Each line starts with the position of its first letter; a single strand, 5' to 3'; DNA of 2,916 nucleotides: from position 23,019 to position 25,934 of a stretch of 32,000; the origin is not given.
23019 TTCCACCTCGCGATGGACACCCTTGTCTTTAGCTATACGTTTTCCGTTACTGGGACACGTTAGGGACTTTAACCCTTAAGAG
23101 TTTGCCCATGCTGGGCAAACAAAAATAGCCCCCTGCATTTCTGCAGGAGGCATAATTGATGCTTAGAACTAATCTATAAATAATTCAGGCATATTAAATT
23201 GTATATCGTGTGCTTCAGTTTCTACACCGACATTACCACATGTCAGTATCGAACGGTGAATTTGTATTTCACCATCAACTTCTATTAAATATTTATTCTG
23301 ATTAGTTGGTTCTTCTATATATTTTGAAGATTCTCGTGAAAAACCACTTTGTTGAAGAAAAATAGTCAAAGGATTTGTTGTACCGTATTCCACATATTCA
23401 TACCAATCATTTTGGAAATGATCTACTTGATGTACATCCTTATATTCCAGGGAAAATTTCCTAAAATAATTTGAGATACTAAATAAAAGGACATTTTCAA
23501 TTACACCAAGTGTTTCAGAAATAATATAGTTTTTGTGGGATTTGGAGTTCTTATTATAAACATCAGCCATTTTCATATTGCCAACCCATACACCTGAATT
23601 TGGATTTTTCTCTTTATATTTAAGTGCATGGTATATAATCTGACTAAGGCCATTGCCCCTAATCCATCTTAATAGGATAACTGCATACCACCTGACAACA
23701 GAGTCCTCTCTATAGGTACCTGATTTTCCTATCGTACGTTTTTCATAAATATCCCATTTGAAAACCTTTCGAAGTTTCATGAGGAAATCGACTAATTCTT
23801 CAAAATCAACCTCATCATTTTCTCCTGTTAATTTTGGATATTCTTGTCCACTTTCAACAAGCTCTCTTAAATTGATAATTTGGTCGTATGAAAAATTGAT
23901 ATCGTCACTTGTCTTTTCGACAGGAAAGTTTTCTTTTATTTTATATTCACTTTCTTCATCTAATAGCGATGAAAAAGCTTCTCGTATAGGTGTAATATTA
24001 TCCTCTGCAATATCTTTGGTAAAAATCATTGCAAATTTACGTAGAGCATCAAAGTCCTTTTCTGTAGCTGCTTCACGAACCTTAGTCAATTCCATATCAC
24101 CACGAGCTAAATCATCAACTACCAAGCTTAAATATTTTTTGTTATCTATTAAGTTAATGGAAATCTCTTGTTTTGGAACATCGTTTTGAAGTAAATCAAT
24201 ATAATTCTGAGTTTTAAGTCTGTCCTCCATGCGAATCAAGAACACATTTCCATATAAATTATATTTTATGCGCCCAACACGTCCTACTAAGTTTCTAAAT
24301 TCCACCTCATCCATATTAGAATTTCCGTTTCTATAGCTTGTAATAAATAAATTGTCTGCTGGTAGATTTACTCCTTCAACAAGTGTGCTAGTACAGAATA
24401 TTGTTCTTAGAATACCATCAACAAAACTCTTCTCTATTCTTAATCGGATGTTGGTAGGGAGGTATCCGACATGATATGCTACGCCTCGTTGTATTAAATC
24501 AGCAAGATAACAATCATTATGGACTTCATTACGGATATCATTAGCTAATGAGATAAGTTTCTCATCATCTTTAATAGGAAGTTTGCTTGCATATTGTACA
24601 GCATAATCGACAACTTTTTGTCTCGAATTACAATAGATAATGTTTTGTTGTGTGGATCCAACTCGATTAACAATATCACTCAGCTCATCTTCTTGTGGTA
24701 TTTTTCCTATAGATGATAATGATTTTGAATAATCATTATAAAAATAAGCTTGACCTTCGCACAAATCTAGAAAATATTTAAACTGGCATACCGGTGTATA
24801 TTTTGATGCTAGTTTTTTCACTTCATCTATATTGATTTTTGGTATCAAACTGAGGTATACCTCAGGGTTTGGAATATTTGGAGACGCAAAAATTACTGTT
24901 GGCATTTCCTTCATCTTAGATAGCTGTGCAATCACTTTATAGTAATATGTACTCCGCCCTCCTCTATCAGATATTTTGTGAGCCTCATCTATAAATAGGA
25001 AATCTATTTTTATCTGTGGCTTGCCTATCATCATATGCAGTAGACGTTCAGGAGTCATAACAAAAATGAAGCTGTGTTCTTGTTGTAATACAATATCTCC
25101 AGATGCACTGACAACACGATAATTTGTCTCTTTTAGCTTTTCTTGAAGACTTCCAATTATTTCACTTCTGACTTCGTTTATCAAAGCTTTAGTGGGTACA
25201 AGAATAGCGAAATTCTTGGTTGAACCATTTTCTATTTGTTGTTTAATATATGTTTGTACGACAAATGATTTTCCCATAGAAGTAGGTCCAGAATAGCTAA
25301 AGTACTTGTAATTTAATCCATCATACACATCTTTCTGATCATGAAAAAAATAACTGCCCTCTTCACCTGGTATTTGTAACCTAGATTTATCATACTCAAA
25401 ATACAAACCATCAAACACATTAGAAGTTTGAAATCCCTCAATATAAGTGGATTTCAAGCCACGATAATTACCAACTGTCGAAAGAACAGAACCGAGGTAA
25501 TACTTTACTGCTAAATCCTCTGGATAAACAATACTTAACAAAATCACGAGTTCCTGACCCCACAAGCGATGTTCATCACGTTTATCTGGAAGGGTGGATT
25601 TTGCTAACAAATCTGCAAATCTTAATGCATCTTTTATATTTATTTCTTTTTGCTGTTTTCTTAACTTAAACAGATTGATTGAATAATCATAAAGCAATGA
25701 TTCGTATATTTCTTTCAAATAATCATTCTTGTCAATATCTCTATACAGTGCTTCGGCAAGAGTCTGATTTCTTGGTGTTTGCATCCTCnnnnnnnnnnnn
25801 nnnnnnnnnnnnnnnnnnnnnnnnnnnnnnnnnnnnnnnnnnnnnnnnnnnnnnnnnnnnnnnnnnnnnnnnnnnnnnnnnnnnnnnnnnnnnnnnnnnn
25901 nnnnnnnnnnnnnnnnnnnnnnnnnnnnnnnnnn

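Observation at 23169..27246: AT-rich two-gene module (nuclease-like protein plus Ski2-like DEAH helicase) between a type I R-M operon and a prophage: a Hachiman-like defence candidate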

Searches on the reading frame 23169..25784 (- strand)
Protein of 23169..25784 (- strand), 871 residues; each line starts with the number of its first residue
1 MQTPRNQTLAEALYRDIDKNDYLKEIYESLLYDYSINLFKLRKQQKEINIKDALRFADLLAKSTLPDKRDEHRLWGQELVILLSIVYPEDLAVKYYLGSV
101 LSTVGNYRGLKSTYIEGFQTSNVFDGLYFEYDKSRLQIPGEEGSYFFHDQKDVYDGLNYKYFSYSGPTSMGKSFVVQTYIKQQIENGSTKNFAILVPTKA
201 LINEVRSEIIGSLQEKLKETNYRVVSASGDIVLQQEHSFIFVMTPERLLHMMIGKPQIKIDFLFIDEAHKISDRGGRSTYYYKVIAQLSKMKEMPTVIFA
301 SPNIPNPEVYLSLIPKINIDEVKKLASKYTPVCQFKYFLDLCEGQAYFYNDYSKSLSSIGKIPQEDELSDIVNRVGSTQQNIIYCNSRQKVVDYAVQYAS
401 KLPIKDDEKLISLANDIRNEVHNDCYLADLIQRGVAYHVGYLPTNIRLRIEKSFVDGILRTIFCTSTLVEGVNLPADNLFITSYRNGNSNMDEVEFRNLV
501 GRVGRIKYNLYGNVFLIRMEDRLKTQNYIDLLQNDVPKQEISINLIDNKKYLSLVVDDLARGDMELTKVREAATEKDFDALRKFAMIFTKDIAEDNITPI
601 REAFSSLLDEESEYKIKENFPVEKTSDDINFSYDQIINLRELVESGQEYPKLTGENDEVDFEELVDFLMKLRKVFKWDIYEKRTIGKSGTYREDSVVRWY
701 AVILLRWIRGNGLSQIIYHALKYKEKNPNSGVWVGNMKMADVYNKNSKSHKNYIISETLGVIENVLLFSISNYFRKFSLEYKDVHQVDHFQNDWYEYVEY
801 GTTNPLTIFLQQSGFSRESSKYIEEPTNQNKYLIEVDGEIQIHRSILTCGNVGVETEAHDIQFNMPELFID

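Call 5: search_protein_families(library=pfam, proteins=[window:23169-25784:-], max_evalue=1)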
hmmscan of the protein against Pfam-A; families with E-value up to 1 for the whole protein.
window:23169-25784:- (871 aa): 6 families
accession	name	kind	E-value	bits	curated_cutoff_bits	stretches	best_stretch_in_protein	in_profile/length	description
PF00270.35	DEAD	-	1.3e-14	54.8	26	1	164-301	19-157/167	DEAD/DEAH box helicase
PF04851.21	ResIII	-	3.6e-08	33.9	22.5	1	167-285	31-147/164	Type III restriction enzyme, res subunit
PF00271.37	Helicase_C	-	2.1e-05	25.2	23.5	1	407-507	15-110/110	Helicase conserved C-terminal domain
PF13401.12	AAA_22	-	0.0022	18.7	27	1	166-303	12-125/130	AAA domain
PF09848.15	SLFN-g3_helicase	-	0.0028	17.4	24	1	171-281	13-101/354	Schlafen group 3, DNA/RNA helicase domain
PF08058.16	NPCC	-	0.22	12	33.9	0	6-40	5-39/134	Nuclear pore complex component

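Call 6: search_protein_families(library=padloc, proteins=[window:23169-25784:-], max_evalue=1)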
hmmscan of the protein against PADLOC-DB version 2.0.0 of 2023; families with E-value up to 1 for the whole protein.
window:23169-25784:- (871 aa): 30 families (the best 25 are shown)
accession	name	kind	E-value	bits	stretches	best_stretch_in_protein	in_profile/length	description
PDLC00190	HamB1|HamB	-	0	1131.8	1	4-870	3-865/866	DEAD-box helicase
PDLC00176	HamB1|HamB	-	5.1e-179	595.1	1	8-840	2-819/845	DEAD-box helicase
PDLC00187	HamB1|HamB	-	2.3e-93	312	1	8-825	3-808/851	DEAD-box helicase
PDLC00186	HamB1|HamB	-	1.2e-89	299.4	1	150-830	151-825/864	DEAD-box helicase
PDLC00185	HamB1|HamB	-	2.7e-86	288.2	1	18-572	10-580/871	DEAD-box helicase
PDLC00200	HamB2|HamB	-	3.8e-80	268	1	160-829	162-821/865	DEAD-box helicase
PDLC00181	HamB1|HamB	-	2.7e-67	225.5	1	165-840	160-810/836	DEAD-box helicase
PDLC00199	HamB2|HamB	-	2.7e-54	182.5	1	156-817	146-793/841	DEAD-box helicase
PDLC00180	HamB1|HamB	-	6.2e-53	178.4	1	56-549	20-470/709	DEAD-box helicase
PDLC00177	HamB1|HamB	-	7.3e-51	171.3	1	119-517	112-532/841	DEAD-box helicase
PDLC00201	HamB2|HamB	-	3.3e-49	165.9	1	45-520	10-441/721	DEAD-box helicase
PDLC00184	HamB1|HamB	-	3.1e-45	152.6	1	148-543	118-498/738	DEAD-box helicase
PDLC00191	HamB1|HamB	-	7.3e-33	111.8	2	362-554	324-525/767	DEAD-box helicase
PDLC00194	HamB1|HamB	-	9.8e-31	104.4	2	400-529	527-662/995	DEAD-box helicase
PDLC00188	HamB1|HamB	-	7e-30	101.8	2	396-535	535-682/1037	DEAD-box helicase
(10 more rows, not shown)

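Call 8: search_solved_structures(query=window:23169-25784:-, max_evalue=0.001, show_alignments=1)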
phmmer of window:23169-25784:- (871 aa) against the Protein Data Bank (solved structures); distinct sequences matched with E-value up to 0.001: 55.
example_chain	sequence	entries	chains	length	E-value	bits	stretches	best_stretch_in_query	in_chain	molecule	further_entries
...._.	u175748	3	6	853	9.8e-72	245.7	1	17-834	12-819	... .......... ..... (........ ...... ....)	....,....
8zue_B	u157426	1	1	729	1.8e-18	69.5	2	429-525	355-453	Anti-bacteriophage protein B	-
7zpq_CA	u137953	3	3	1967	2.2e-16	62.5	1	196-548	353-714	SLH1 isoform 1 | RQC trigger complex helicase SLH1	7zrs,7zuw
2zj2_A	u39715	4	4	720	1.3e-13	53.4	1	158-521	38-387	Putative ski2-type helicase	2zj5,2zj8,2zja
8alz_B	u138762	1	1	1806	1.2e-12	50.2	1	180-548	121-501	Activating signal cointegrator 1 complex subunit 3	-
8vx9_B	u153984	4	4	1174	1.7e-12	49.7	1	430-564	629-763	HamB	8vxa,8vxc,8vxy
4bgd_A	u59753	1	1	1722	1.4e-11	46.7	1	190-549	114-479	PRE-MRNA-SPLICING HELICASE BRR2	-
5dca_A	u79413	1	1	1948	1.5e-11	46.6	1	190-549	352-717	Pre-mRNA-splicing helicase BRR2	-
5m5p_A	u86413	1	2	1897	1.5e-11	46.6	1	190-549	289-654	Pre-mRNA-splicing helicase BRR2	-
3jcm_N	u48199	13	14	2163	1.8e-11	46.3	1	191-549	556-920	Pre-mRNA-splicing helicase BRR2 | BRR2 isoform 1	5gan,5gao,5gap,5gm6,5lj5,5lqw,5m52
9b15_A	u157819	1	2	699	6.7e-11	44.4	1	159-522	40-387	ATP-dependent DNA helicase Hel308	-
2p6r_A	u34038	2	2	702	1.4e-10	43.4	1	159-522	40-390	afUHEL308 HELICASE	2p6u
6qv3_A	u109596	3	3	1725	2.4e-10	42.6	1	192-548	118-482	Pre-mRNA splicing helicase-like protein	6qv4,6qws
5m59_A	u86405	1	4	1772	2.5e-10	42.5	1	192-548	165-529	Pre-mRNA splicing helicase-like protein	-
4a4z_A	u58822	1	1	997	2.9e-10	42.3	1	428-530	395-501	ANTIVIRAL HELICASE SKI2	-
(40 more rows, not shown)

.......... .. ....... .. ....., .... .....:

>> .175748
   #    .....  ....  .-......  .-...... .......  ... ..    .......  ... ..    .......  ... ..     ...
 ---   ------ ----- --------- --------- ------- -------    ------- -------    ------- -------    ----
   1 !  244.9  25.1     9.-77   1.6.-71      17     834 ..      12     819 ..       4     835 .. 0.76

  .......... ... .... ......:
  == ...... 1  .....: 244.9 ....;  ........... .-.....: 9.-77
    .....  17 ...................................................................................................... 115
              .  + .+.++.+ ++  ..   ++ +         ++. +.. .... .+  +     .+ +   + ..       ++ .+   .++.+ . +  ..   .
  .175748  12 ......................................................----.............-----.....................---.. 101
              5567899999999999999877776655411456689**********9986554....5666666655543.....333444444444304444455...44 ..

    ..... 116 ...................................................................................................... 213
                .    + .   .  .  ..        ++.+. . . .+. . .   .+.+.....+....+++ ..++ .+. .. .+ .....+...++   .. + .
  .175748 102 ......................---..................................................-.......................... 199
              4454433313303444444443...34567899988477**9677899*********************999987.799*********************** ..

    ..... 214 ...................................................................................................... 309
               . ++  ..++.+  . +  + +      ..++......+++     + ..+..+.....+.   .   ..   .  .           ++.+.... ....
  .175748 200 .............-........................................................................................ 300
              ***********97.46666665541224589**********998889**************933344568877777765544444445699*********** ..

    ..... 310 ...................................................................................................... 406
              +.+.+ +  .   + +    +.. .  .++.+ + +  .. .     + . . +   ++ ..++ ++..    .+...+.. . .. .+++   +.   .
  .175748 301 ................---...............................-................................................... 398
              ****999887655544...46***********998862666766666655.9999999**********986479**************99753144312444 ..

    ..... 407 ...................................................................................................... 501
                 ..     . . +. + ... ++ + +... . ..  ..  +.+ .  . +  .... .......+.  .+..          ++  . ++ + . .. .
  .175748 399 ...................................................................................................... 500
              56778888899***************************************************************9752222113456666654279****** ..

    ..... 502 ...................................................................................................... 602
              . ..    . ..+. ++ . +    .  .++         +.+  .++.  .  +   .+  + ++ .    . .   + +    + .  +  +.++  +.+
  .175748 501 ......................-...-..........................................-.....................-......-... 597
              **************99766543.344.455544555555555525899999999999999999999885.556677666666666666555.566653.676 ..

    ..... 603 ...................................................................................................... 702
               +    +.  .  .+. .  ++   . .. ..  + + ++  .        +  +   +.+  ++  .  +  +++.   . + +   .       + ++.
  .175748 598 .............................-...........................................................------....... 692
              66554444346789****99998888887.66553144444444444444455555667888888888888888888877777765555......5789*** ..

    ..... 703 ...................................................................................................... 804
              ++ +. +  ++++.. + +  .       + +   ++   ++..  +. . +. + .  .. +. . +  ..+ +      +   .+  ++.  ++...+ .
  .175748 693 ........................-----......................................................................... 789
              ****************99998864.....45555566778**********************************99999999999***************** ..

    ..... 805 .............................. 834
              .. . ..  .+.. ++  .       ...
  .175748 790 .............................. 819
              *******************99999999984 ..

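Call 29: search_dna_similar(query=window:23169-25784:-, collection=plasmids, mode=protein, rows=spread, max_rows=30)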
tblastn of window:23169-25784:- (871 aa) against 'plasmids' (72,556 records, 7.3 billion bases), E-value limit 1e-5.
Records with a match: 157; places in all: 158; records where one place covers at least 80% of the query: 13.
Best place of each record, by identity: <60% 157.
By first word of the organism name: Klebsiella 18; Bacillus 16; Rhizobium 14; Streptomyces 9; Agrobacterium 8; Arthrobacter 6; Raoultella 6; Escherichia 5; Sinorhizobium 4; Piscirickettsia 4; and 52 more.
By predicted mobility (MOB-suite, as given by PLSDB): conjugative 79; non-mobilizable 58; mobilizable 20.
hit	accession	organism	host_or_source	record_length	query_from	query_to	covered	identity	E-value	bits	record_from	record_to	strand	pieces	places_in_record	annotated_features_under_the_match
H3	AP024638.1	Arthrobacter sp. NtRootC7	Nicotiana tabacum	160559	48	858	93%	28.3%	2e-74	274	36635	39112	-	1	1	DEAD/DEAH box helicase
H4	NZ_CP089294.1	Paenarthrobacter nicotinovorans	-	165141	48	858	93%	28.3%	2e-74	274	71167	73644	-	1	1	DEAD/DEAH box helicase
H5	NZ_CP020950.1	Rhizobium sp. CIAT894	-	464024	36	820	90%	24.7%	3e-46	188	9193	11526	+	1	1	DEAD/DEAH box helicase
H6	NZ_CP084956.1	Sulfitobacter indolifex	cell culture,Seawater from the North ...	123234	172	730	64%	26.6%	8e-33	145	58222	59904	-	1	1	DEAD/DEAH box helicase | hypothetical protein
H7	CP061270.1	Escherichia coli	Sheep,cell culture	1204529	70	521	49%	30.9%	2e-36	181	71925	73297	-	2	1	none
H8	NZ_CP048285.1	Rhizobium leguminosarum bv. viciae 248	Fava bean,whole organism,nodules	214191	150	539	45%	29.7%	5e-34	149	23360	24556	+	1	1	DEAD/DEAH box helicase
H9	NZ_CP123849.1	Agrobacterium tumefaciens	Rose,cell culture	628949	150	539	45%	29.4%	1e-31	142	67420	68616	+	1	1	DEAD/DEAH box helicase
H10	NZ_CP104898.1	Bartonella sp. HY406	pure-culture,feces of bat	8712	158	517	41%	30.5%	9e-33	145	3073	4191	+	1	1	DEAD/DEAH box helicase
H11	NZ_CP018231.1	Rhizobium leguminosarum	Vavilovia formosa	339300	157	517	41%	29.7%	8e-39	164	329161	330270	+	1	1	DEAD/DEAH box helicase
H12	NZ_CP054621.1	Azospirillum oryzae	cell culture,soil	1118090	150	517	42%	28.3%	1e-35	154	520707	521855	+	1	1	record has no annotation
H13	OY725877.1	Subdoligranulum variabile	-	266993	145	505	41%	27.7%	3e-23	114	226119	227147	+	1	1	none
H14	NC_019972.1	Methanomethylovorans hollandica DSM 15978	-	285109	167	562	45%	22.7%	1e-9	70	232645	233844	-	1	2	ATP-dependent DNA helicase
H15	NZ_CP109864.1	Paracoccus aminovorans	bacteria,human fecal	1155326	194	516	37%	23.9%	9e-8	64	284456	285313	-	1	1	record has no annotation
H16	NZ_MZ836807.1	Klebsiella oxytoca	-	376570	364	546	21%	29.9%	9e-9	67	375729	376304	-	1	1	none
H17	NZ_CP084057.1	Escherichia coli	Procambarus clarkii,cell culture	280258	364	534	20%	30.6%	8e-9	67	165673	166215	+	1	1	DEAD/DEAH box helicase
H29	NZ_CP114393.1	Bacillus thuringiensis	liquid culture,Bacillus thuringiensis ...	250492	434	516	10%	39.8%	5e-10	71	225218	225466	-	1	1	DEAD/DEAH box helicase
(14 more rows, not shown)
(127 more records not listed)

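Call 30: get_annotated_region(hit=H29, flank=4000)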
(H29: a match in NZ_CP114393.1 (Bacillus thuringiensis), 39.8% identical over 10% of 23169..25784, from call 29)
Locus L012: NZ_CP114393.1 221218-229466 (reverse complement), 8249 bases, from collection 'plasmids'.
description: Bacillus thuringiensis serovar tenebrionis strain NB125 plasmid ppl250_NB125, complete sequence
organism: Bacillus thuringiensis (NCBI taxid 1444)
taxonomy: Bacteria; Bacillota; Bacilli; Bacillales; Bacillaceae; Bacillus; Bacillus thuringiensis
host: -; source: liquid culture,Bacillus thuringiensis ssp. tenebrionis (Btt); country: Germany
typing (MOB-suite, as given by PLSDB): conjugative; replicon rep_cluster_125,rep_cluster_1721; relaxase MOBP; mating-pair formation MPF_T
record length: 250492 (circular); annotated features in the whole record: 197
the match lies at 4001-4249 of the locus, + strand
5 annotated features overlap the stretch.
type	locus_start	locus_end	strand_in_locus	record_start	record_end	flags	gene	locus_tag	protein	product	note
CDS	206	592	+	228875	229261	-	-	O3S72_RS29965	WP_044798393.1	nucleotidyltransferase domain-containing protein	-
CDS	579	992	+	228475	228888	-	-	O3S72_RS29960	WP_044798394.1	HEPN domain-containing protein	-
CDS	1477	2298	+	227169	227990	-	-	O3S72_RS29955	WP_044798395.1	Hachiman antiphage defense system protein HamA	-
CDS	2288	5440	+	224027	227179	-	-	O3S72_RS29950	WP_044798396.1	DEAD/DEAH box helicase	-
CDS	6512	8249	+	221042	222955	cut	-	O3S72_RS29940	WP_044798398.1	P-loop NTPase fold protein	-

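Call 31: get_annotated_region(hit=H17, flank=4000)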
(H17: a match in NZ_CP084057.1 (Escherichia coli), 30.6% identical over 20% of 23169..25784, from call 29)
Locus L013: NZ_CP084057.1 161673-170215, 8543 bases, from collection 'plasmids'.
description: Escherichia coli strain X14-3 plasmid pX14-3-NDM, complete sequence
organism: Escherichia coli (NCBI taxid 562)
taxonomy: Bacteria; Pseudomonadota; Gammaproteobacteria; Enterobacterales; Enterobacteriaceae; Escherichia; Escherichia coli
host: -; source: Procambarus clarkii,cell culture; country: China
typing (MOB-suite, as given by PLSDB): conjugative; replicon IncFIA; relaxase MOBH; mating-pair formation MPF_F
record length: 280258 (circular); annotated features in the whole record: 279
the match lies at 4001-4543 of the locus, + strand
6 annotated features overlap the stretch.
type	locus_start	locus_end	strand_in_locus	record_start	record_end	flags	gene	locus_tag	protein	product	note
CDS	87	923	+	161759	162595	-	-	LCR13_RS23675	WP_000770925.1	HAD-IA family hydrolase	GO:0008152 - metabolic process [Evidence IEA]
CDS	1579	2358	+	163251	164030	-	-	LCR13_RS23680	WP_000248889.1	Hachiman antiphage defense system protein HamA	-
CDS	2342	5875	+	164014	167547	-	-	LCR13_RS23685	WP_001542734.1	DEAD/DEAH box helicase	-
CDS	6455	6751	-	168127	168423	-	-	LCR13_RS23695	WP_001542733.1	helix-turn-helix transcriptional regulator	-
CDS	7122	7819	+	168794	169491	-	-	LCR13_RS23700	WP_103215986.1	IS1-like element IS1A family transposase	GO:0006313 - DNA transposition [Evidence IEA]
CDS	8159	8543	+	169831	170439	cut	mrkA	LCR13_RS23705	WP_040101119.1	type 3 fimbria major subunit MrkA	-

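Call 32: get_annotated_region(hit=H3, flank=3000)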
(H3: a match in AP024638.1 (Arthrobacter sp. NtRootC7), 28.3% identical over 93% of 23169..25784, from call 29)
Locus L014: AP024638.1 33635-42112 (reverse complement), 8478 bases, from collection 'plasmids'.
description: Arthrobacter sp. NtRootC7 plasmid NtRootC7-1 DNA, complete genome
organism: Arthrobacter sp. NtRootC7 (NCBI taxid 2830987)
taxonomy: Bacteria; Actinomycetota; Actinomycetes; Micrococcales; Micrococcaceae; Arthrobacter; Arthrobacter sp. NtRootC7
host: -; source: Nicotiana tabacum; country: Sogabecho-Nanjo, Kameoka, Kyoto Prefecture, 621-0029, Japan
typing (MOB-suite, as given by PLSDB): conjugative; relaxase MOBP; mating-pair formation MPF_T
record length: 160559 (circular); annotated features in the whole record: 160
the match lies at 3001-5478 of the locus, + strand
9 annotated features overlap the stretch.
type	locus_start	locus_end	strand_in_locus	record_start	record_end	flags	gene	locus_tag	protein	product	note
CDS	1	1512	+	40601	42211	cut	-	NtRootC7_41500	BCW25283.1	hypothetical protein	-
CDS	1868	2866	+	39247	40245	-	-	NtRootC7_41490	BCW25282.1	hypothetical protein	-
CDS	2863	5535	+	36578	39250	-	-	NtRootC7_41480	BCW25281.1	DEAD/DEAH box helicase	-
CDS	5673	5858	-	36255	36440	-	-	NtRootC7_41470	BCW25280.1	hypothetical protein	-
CDS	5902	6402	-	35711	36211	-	-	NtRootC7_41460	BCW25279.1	hypothetical protein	-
CDS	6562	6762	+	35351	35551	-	-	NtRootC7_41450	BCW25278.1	hypothetical protein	-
CDS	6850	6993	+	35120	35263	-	-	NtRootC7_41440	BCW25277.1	hypothetical protein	-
CDS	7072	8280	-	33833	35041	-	-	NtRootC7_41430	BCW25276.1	hypothetical protein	-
CDS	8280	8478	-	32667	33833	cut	-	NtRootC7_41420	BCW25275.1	oxidoreductase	-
